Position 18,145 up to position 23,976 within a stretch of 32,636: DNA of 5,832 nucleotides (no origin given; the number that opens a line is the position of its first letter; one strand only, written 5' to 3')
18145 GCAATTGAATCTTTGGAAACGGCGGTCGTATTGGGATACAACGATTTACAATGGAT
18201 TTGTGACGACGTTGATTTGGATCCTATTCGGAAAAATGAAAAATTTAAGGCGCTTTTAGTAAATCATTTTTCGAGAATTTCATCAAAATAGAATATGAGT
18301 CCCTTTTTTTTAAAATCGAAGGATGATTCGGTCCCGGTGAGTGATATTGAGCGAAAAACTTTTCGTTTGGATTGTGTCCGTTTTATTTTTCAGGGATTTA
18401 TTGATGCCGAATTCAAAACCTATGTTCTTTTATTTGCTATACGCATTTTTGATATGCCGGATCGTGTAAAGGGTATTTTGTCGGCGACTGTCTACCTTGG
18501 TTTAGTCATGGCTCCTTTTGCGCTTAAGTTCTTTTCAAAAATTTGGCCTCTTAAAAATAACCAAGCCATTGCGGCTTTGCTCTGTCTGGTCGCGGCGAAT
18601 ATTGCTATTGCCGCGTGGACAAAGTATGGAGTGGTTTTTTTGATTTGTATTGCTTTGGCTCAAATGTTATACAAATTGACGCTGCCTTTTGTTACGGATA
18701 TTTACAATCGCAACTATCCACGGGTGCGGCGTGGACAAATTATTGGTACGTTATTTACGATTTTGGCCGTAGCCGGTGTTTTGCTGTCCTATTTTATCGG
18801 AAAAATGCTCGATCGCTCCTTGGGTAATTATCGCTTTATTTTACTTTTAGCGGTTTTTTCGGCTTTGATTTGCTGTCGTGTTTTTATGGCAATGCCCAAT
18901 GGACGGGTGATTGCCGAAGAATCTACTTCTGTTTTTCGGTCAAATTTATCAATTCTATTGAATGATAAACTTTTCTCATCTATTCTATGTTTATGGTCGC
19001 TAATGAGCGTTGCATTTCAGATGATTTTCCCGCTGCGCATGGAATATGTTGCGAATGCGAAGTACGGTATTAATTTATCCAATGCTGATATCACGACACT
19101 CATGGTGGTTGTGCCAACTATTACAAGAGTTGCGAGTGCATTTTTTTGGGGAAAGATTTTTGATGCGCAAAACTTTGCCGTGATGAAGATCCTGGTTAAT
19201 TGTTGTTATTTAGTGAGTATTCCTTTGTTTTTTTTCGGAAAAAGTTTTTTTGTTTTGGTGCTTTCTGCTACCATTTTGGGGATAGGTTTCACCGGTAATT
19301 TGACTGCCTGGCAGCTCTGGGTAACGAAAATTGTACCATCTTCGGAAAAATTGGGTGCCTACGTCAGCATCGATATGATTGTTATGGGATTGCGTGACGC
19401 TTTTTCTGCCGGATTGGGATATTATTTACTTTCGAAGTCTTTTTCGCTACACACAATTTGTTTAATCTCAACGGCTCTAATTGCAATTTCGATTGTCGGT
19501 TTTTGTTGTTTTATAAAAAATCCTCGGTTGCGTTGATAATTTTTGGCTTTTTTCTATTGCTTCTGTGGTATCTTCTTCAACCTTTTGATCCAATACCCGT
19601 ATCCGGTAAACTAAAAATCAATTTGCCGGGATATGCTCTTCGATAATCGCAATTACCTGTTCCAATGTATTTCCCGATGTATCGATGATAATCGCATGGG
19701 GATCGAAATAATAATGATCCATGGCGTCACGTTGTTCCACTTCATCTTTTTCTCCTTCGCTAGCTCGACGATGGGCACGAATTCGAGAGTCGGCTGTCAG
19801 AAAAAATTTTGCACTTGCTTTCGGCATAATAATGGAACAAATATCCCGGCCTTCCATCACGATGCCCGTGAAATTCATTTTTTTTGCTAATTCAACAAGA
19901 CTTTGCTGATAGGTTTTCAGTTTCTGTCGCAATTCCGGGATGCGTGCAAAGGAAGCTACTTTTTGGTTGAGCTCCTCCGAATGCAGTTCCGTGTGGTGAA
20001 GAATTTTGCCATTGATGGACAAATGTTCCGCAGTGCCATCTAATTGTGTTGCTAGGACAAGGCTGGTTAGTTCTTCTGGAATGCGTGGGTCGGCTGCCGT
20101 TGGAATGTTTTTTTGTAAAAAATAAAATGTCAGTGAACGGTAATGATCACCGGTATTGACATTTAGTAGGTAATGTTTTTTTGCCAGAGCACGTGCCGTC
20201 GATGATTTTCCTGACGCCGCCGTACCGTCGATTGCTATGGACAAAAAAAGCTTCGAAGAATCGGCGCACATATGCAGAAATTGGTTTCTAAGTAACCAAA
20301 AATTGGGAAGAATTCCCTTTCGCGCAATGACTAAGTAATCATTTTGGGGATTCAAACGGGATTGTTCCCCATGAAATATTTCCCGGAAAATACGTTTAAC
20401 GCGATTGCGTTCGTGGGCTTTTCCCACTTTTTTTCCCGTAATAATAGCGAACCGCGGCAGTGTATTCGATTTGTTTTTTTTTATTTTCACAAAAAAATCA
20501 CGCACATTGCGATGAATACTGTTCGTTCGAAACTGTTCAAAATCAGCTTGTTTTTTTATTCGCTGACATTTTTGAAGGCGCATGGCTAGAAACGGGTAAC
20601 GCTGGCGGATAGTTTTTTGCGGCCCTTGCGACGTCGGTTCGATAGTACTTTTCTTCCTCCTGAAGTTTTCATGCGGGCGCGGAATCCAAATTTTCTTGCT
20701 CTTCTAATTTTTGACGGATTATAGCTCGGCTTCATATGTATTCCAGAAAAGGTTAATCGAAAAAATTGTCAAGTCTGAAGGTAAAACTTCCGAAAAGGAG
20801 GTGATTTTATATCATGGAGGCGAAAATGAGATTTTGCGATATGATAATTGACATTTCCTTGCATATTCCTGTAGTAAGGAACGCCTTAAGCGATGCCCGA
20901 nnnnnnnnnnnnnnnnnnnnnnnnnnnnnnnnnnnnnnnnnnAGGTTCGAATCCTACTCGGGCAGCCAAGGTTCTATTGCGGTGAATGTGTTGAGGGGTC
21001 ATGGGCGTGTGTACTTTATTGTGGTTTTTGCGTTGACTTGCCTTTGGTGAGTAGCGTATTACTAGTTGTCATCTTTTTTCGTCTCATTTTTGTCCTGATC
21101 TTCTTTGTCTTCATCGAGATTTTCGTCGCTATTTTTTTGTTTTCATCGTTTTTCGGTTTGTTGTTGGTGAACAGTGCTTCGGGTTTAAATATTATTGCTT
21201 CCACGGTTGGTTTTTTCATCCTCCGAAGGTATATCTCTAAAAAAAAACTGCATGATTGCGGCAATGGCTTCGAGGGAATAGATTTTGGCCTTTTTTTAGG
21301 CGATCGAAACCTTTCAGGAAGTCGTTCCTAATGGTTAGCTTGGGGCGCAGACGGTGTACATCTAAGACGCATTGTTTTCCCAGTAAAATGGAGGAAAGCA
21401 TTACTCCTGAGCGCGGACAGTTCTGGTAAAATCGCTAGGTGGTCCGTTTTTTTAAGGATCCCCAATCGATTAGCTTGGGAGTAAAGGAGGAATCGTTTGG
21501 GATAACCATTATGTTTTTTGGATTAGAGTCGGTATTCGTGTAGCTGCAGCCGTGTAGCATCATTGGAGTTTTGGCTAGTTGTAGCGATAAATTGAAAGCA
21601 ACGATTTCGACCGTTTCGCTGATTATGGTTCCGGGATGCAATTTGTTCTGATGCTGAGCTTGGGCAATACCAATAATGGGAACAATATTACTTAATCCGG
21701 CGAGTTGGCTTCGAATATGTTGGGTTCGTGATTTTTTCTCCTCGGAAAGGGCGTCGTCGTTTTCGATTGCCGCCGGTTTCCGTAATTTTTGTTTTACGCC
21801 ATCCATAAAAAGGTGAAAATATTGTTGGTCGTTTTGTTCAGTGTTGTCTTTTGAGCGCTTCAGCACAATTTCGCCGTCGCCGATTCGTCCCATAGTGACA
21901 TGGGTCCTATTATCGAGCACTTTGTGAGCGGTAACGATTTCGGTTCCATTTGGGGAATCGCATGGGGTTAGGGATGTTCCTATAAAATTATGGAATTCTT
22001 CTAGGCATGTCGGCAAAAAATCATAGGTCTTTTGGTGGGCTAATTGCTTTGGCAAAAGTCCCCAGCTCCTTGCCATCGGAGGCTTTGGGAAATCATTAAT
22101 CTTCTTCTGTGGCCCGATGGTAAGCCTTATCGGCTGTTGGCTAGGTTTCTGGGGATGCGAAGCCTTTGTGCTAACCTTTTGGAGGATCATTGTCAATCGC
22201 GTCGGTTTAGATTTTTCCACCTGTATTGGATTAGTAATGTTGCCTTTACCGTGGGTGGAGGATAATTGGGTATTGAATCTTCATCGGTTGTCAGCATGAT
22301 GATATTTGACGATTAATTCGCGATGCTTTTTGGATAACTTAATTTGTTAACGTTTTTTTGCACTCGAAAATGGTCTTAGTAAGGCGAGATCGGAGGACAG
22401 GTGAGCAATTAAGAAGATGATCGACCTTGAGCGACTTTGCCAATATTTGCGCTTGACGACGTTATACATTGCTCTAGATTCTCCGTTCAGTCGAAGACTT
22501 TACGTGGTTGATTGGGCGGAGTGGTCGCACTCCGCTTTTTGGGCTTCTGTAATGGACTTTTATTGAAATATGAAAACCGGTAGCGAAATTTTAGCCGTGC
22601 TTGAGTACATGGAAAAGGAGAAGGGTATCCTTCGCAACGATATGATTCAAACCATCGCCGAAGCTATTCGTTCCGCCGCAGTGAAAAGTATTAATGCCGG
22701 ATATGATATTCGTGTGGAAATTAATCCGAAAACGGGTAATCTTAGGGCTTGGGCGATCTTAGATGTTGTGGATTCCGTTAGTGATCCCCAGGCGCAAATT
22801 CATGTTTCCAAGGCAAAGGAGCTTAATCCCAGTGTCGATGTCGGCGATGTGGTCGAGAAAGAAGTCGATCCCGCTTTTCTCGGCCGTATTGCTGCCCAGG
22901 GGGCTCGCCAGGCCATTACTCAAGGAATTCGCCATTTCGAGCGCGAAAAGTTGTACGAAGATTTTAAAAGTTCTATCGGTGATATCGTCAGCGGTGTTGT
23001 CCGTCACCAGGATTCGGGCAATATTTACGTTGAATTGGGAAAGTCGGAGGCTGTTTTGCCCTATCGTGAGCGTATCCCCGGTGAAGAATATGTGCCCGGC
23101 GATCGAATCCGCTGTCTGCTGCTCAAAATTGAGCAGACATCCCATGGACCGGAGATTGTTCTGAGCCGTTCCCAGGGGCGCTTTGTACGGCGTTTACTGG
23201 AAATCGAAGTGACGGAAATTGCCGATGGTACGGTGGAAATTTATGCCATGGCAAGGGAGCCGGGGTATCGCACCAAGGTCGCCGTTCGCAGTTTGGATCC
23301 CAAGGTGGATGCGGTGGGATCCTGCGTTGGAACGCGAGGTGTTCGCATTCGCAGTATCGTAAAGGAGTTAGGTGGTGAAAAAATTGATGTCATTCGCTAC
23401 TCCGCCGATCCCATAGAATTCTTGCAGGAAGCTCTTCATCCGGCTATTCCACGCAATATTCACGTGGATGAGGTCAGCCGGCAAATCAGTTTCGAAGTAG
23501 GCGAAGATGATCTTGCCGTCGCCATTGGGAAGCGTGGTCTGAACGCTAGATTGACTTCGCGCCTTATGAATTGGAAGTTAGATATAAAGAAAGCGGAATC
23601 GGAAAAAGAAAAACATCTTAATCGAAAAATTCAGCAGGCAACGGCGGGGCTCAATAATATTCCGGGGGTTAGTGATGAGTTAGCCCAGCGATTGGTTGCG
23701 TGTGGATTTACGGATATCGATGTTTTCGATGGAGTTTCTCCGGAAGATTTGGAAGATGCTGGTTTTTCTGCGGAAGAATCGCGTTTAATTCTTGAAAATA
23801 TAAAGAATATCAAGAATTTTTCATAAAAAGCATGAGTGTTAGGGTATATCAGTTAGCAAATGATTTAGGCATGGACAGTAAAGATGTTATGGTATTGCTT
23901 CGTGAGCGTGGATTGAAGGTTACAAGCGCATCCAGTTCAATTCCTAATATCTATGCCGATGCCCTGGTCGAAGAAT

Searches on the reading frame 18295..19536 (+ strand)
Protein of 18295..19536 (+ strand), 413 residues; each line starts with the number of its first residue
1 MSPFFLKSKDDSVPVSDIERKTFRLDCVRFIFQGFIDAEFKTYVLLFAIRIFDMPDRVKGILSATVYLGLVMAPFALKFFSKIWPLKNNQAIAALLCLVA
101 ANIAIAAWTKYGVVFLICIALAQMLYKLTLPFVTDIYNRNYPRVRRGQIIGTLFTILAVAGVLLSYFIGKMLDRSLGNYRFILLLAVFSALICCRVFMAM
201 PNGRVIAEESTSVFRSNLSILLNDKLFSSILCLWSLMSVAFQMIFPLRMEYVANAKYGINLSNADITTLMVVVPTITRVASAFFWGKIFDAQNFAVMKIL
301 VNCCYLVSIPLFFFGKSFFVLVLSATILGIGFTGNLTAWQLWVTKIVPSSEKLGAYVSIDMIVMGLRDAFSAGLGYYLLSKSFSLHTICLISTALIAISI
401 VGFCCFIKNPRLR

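Call 46: search_protein_families(library=pfam, proteins=[window:18295-19536:+], max_evalue=0.001)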
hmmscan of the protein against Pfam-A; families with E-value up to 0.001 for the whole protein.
window:18295-19536:+ (413 aa): 1 family
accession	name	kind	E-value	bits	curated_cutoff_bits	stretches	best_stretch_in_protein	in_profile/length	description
PF07690.21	MFS_1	-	5.8e-14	52.2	33.4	2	49-313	24-287/347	Major Facilitator Superfamily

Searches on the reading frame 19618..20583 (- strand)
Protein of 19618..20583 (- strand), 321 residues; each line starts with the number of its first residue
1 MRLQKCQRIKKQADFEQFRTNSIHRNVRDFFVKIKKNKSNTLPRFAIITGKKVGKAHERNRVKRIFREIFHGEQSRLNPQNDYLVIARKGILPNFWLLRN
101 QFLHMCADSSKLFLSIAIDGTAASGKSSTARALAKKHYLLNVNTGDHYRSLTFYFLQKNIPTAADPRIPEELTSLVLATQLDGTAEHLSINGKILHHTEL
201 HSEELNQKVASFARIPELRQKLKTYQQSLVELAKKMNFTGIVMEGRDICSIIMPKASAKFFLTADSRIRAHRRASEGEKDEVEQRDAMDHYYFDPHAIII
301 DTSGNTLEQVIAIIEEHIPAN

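Call 46: search_protein_families(library=pfam, proteins=[window:19618-20583:-], max_evalue=0.001)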
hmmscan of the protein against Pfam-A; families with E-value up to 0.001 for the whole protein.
window:19618-20583:- (321 aa): 3 families
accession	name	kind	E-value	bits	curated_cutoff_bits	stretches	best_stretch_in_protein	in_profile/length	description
PF02224.24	Cytidylate_kin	-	1.6e-35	123.2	26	1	116-318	1-209/211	Cytidylate kinase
PF00825.24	Ribonuclease_P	-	4.5e-19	68.9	22.3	1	3-92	1-90/109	Ribonuclease P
PF13238.12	AAA_18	-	0.0001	23.2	29.4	0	116-167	1-44/128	AAA domain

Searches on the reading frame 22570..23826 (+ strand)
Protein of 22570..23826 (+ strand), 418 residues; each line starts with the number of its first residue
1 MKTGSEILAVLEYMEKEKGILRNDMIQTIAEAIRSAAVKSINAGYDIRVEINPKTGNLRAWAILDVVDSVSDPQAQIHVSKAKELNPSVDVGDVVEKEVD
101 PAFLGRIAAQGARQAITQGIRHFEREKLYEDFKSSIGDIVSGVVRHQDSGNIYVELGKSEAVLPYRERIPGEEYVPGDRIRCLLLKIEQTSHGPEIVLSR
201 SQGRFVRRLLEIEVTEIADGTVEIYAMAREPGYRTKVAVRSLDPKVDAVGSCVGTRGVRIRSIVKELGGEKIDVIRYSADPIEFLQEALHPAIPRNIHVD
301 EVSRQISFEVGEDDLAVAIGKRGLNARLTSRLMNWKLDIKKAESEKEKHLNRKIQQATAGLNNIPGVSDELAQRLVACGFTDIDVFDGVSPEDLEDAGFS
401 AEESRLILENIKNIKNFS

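Call 46: search_protein_families(library=pfam, proteins=[window:22570-23826:+], max_evalue=0.001)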
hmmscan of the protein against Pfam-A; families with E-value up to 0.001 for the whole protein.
window:22570-23826:+ (418 aa): 3 families
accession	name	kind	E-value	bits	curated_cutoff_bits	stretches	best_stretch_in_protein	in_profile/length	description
PF08529.16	NusA_N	-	6.8e-33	113.9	23.8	1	6-126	1-119/119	NusA N-terminal domain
PF13184.12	KH_5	-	7.6e-25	87.3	27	1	231-298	1-68/69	NusA-like KH domain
PF00575.29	S1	-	7.9e-05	23.4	22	0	136-191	4-66/74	S1 RNA binding domain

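Call 101: list_cluster_members(proteins=[window:22570-23823:+, window:16036-16644:-, window:4923-7481:-, window:12140-14662:+])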
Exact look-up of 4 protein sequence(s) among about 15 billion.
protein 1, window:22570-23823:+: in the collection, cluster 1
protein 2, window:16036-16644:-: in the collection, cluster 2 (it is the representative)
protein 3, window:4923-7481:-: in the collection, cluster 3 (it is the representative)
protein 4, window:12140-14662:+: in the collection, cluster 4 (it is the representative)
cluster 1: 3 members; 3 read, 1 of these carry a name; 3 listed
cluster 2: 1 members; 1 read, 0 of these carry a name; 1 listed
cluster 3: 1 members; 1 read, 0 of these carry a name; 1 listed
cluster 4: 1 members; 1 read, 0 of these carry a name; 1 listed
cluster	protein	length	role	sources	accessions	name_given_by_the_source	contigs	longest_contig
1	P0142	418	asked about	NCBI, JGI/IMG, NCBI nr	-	-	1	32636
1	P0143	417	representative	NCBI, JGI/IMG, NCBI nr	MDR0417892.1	MAG: transcription termination factor NusA [Puniceicoccales bacterium] | N utilization substance protein A | transcription termination factor NusA [Puniceicoccales bacterium]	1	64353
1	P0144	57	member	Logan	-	-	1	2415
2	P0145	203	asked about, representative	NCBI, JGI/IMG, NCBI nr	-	-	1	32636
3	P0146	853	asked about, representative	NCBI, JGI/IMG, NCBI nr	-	-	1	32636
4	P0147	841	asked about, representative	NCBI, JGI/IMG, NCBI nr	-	-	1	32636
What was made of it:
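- Organism: Puniceicoccales (call 101).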
